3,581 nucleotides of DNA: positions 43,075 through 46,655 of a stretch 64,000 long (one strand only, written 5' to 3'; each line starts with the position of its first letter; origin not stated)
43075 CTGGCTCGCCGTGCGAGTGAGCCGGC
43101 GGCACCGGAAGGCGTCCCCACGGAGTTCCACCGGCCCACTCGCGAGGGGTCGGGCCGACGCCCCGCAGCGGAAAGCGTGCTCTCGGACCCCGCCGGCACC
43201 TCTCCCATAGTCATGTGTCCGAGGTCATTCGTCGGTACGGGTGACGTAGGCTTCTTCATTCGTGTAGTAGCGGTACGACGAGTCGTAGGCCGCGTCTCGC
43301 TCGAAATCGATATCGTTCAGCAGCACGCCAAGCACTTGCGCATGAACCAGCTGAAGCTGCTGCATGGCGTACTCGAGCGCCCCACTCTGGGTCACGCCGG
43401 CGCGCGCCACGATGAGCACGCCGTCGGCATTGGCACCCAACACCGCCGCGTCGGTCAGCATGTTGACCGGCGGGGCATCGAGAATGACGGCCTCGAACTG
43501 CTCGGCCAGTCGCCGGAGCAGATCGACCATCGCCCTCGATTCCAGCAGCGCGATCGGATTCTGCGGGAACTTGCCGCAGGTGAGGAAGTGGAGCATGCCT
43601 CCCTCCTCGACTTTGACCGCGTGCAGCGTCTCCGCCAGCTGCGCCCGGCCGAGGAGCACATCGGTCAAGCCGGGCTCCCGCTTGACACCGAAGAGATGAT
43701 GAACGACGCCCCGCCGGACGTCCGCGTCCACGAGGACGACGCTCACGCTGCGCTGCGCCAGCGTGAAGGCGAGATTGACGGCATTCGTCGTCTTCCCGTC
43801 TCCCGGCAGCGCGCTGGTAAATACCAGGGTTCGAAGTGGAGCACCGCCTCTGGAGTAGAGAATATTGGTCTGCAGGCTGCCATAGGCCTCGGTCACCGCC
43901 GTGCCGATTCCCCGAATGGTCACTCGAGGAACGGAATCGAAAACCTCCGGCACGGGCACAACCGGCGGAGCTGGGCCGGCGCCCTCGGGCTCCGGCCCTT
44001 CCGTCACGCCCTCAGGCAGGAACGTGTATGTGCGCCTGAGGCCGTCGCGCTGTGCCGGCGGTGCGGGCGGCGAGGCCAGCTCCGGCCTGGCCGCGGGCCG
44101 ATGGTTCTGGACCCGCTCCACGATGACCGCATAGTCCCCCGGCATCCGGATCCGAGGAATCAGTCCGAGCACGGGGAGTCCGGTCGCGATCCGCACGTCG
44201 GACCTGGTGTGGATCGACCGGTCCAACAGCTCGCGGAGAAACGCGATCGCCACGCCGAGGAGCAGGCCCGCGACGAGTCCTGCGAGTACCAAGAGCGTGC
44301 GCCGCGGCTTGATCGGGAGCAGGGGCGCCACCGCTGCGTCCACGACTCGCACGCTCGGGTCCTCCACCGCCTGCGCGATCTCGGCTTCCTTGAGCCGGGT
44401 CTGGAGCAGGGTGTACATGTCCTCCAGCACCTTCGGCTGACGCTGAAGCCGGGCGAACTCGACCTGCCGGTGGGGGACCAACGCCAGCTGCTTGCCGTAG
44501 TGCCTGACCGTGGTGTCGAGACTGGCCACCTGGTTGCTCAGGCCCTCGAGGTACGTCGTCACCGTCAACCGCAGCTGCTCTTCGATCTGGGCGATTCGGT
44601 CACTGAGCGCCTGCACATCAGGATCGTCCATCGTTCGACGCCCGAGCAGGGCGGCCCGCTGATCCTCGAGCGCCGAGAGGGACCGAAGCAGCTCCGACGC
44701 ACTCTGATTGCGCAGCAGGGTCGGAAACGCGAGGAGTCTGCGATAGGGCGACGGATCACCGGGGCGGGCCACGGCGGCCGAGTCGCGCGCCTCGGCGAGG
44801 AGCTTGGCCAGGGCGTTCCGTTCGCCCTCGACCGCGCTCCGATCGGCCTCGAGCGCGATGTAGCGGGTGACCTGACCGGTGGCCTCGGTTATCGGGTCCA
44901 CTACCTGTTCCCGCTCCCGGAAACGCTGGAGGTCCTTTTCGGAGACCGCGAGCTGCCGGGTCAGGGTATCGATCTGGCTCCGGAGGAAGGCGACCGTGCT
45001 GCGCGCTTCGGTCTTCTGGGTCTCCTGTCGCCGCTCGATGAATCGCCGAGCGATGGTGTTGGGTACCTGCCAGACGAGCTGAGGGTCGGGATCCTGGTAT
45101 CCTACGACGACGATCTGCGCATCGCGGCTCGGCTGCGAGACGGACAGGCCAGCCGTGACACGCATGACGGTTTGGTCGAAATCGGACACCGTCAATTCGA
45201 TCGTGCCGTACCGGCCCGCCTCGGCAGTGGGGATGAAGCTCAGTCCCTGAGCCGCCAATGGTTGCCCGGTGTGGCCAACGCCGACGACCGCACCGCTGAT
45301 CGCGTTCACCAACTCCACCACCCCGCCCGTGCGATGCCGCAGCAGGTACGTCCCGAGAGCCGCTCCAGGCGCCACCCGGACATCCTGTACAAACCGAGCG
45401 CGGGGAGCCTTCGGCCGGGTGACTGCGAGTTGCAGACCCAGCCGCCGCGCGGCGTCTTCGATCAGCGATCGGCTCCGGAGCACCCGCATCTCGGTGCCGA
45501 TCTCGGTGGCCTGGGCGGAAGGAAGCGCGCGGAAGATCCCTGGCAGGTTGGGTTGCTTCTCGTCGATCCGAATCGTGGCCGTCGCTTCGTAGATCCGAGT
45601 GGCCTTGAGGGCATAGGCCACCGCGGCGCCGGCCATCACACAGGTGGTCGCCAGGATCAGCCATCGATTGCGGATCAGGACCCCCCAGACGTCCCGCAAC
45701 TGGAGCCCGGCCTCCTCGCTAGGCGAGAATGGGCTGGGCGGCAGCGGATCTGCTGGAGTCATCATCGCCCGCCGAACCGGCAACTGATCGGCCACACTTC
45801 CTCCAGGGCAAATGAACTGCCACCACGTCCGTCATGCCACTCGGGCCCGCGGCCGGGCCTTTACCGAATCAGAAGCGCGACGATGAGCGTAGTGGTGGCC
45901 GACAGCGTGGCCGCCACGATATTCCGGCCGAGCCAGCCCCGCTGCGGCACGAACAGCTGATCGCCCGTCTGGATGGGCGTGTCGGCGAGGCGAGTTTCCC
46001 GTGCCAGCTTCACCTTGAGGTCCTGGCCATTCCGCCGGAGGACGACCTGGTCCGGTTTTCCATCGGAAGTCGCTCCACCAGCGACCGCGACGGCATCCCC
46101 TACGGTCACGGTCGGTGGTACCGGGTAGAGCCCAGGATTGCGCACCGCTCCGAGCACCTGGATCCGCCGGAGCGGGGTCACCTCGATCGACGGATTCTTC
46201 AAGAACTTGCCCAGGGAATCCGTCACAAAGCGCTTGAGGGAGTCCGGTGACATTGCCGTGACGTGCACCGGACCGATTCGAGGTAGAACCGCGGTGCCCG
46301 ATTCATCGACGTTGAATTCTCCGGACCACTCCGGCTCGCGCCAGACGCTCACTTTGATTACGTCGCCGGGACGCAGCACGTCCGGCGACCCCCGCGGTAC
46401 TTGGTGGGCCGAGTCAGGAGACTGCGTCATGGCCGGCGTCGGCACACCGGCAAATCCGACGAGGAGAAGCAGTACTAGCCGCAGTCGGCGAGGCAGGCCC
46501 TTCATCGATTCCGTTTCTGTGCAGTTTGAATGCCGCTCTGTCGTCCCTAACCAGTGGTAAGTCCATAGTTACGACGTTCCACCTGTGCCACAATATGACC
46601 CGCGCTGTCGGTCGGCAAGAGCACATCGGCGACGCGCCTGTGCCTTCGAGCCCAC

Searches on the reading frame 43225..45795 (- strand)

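Call 9: search_protein_families(library=pfam, proteins=[window:43225-45795:-], max_evalue=0.0001)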
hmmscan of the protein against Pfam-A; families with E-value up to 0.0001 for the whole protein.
window:43225-45795:- (856 aa): 5 families
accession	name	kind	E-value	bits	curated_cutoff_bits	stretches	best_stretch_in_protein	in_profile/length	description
PF13807.11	GNVR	-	1.1e-16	60.9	27.7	1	444-522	3-81/82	G-rich domain on putative tyrosine kinase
PF02706.20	Wzz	-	1.5e-12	48.1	25.5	1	32-117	4-89/91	Chain length determinant protein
PF13614.12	AAA_31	-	1.5e-09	38.5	27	1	662-816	9-166/177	AAA domain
PF01656.29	CbiA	-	9.2e-07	29.3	25.4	1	665-830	9-84/125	CobQ/CobB/MinD/ParA nucleotide binding domain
PF10609.15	ParA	-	1e-05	25.5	27.1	1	658-827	7-173/246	NUBPL iron-transfer P-loop NTPase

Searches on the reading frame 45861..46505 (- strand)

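Call 9: search_protein_families(library=pfam, proteins=[window:45861-46505:-], max_evalue=0.0001)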
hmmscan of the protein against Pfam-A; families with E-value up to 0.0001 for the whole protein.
window:45861-46505:- (214 aa): 3 families
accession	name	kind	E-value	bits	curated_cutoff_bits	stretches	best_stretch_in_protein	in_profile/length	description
PF02563.21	Poly_export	-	1.3e-16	61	28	1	41-110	6-75/77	Polysaccharide biosynthesis/export protein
PF10531.15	SLBB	-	6.4e-12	45.5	27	1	115-160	2-49/55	SLBB domain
PF22461.2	SLBB_2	-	9.7e-08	32.4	27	1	114-186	2-79/79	SLBB domain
